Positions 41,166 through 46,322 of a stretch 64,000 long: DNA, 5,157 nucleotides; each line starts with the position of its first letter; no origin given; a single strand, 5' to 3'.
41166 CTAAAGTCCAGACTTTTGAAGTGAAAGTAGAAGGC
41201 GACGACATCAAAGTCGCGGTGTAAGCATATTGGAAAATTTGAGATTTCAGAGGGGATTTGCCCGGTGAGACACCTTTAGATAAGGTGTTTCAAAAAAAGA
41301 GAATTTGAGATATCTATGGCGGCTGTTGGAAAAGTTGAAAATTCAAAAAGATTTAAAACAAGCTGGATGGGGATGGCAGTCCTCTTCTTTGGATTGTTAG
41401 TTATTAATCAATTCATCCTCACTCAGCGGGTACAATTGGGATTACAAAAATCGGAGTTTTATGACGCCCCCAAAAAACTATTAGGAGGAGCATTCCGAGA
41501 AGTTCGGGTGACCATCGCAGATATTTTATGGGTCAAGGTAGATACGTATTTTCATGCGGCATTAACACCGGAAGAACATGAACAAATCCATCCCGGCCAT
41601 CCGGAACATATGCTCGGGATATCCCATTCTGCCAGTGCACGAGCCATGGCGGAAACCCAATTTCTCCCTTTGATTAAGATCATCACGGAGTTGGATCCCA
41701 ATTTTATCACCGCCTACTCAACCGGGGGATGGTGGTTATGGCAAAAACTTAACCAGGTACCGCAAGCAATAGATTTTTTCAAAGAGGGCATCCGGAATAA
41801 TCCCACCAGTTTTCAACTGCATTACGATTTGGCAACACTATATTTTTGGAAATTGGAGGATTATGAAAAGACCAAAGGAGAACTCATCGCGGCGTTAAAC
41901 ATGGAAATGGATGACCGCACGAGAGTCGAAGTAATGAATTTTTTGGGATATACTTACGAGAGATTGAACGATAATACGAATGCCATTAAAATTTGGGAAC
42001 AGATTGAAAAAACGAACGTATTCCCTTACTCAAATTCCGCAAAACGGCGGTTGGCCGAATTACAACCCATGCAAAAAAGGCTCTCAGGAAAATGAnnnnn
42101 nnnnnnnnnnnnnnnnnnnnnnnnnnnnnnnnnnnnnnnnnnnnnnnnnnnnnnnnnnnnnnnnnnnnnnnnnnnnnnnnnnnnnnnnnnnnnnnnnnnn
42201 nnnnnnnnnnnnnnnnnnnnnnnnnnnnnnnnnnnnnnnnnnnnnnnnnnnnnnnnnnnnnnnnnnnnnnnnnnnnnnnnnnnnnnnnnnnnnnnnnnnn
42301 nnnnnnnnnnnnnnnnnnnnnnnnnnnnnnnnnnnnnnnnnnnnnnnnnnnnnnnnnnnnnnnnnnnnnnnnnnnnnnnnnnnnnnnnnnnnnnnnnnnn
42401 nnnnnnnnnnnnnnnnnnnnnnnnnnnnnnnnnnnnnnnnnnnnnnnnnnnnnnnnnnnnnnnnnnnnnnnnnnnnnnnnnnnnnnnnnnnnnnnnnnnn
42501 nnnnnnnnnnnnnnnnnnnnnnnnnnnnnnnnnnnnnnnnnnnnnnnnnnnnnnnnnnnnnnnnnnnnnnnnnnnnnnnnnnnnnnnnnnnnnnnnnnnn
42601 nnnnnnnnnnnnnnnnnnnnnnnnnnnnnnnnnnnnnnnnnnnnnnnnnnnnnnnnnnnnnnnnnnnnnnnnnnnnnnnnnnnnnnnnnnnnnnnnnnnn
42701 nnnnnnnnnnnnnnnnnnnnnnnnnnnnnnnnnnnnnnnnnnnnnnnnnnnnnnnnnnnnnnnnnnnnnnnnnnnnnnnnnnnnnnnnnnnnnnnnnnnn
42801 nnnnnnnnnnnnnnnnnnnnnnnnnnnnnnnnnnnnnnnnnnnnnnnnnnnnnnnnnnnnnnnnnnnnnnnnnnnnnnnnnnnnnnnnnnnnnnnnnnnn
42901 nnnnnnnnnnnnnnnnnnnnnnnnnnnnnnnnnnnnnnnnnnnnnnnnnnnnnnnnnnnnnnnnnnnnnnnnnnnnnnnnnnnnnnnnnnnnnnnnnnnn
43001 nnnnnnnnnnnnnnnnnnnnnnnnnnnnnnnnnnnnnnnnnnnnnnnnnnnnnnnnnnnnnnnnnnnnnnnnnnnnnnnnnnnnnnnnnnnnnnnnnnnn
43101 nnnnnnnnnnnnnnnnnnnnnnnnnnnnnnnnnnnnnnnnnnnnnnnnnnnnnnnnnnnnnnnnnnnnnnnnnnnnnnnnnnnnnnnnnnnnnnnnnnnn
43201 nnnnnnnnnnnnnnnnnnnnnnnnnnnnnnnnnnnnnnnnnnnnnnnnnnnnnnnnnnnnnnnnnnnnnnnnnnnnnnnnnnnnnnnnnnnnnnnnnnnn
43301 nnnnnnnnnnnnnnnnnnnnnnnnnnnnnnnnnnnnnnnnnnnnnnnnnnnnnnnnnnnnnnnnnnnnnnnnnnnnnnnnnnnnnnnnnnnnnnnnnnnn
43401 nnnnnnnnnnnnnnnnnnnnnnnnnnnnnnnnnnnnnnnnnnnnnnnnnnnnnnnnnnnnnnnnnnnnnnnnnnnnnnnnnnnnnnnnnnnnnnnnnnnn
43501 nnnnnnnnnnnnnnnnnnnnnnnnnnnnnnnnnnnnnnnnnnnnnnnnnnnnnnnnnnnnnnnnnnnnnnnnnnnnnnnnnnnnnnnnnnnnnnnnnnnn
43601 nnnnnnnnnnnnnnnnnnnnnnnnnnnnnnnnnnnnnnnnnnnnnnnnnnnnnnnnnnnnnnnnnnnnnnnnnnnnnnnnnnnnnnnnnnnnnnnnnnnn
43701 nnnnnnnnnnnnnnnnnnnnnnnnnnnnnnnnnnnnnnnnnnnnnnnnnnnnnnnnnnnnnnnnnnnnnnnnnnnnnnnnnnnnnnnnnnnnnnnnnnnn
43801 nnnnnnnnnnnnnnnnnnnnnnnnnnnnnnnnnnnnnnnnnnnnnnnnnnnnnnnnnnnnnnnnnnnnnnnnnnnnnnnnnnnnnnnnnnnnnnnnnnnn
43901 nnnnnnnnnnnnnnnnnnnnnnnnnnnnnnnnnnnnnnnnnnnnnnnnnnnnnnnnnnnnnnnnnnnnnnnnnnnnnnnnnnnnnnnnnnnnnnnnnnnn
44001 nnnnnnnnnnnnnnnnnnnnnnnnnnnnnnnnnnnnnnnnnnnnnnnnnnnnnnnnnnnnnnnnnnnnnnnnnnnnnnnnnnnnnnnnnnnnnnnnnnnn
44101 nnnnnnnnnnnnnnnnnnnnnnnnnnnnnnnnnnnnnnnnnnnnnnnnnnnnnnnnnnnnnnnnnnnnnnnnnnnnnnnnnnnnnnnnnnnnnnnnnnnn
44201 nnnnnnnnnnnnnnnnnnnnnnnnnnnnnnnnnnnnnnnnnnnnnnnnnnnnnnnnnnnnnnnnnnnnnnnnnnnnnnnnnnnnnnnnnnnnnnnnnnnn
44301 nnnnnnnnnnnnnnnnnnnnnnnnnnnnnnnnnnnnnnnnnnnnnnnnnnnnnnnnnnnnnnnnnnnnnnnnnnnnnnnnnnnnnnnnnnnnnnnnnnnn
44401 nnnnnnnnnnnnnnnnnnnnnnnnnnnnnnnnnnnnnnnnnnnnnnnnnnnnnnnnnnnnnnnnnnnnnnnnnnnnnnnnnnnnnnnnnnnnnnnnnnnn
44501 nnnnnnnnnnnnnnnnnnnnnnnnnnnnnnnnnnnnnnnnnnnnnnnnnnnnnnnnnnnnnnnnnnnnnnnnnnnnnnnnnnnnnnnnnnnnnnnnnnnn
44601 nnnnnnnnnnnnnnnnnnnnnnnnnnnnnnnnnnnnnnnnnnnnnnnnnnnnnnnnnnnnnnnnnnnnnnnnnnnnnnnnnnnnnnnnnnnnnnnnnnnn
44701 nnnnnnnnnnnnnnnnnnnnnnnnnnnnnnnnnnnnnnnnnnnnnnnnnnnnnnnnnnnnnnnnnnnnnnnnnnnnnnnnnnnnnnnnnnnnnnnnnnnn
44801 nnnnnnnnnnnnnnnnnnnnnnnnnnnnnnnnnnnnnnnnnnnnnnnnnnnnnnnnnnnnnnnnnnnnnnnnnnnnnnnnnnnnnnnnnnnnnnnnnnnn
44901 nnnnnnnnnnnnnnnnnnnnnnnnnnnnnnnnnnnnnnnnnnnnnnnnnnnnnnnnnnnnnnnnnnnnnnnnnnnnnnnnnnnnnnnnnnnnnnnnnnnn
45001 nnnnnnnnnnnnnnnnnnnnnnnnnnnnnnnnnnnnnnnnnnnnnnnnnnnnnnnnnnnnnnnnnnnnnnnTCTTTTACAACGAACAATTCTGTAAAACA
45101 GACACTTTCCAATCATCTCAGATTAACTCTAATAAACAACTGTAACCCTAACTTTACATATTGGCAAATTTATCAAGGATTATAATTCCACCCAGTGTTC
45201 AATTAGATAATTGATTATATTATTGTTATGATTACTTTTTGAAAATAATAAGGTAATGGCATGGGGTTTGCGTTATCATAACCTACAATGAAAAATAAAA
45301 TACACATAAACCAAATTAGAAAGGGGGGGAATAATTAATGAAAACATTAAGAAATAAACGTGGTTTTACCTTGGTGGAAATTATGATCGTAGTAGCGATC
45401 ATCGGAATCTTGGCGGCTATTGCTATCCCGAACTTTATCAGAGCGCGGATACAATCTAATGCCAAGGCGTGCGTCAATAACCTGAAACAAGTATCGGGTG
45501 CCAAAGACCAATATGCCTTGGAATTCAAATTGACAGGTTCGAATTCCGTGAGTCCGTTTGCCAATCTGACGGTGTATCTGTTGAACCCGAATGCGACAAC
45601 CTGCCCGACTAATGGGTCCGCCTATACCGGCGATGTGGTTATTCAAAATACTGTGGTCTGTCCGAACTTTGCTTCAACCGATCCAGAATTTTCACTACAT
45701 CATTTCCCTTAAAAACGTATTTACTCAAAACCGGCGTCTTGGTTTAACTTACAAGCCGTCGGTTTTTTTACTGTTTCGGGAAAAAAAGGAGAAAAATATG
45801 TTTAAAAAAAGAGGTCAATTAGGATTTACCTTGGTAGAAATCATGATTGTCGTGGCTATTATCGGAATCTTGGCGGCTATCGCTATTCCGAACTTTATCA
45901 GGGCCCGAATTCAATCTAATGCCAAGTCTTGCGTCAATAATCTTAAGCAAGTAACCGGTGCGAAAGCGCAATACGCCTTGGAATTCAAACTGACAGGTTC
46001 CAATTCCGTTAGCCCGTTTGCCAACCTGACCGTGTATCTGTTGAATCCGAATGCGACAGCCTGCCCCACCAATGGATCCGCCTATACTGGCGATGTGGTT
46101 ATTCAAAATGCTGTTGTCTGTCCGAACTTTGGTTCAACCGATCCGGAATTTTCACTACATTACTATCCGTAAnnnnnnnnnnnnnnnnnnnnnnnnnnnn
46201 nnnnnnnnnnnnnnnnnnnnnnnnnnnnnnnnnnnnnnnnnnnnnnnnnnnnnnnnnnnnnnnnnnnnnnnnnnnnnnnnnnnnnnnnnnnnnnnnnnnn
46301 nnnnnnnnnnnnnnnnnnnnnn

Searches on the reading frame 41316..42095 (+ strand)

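Call 30: search_protein_families(library=pfam, proteins=[window:41316-42095:+], max_evalue=0.001)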
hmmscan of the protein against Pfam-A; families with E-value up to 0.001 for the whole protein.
window:41316-42095:+ (259 aa): 6 families
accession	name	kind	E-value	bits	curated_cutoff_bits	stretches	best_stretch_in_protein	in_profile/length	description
PF13431.12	TPR_17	-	6.7e-05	23.3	24.4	0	154-185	1-31/34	Tetratricopeptide repeat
PF25068.1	ARM_TT21_4th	-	0.00017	22.3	30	1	150-201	17-66/153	Tetratricopeptide repeat protein 21 forth ARM domain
PF13428.12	TPR_14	-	0.00031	21.6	23.5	0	209-249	6-44/44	Tetratricopeptide repeat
PF13181.12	TPR_8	-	0.00031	21.1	25.7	0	205-226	2-23/34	Tetratricopeptide repeat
PF23914.1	TPR_CcmH_CycH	-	0.0005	20.4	42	1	142-232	60-149/158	Cytochrome c-type biogenesis protein H TPR domain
PF00515.34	TPR_1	-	0.00061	19.9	27.8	0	143-164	12-33/34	Tetratricopeptide repeat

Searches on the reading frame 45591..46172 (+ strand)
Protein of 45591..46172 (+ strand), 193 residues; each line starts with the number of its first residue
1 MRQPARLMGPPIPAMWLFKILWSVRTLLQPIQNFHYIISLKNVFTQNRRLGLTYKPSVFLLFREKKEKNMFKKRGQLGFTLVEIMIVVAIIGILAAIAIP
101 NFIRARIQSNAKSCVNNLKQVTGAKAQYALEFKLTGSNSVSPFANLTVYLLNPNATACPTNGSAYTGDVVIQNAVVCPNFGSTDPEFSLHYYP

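Call 30: search_protein_families(library=pfam, proteins=[window:45591-46172:+], max_evalue=0.001)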
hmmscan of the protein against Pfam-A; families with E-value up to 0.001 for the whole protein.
window:45591-46172:+ (193 aa): 1 family
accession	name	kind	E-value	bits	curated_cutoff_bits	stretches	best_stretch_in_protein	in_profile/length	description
PF07963.17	N_methyl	-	2.8e-08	33.4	21.2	1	74-99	2-27/27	Prokaryotic N-terminal methylation motif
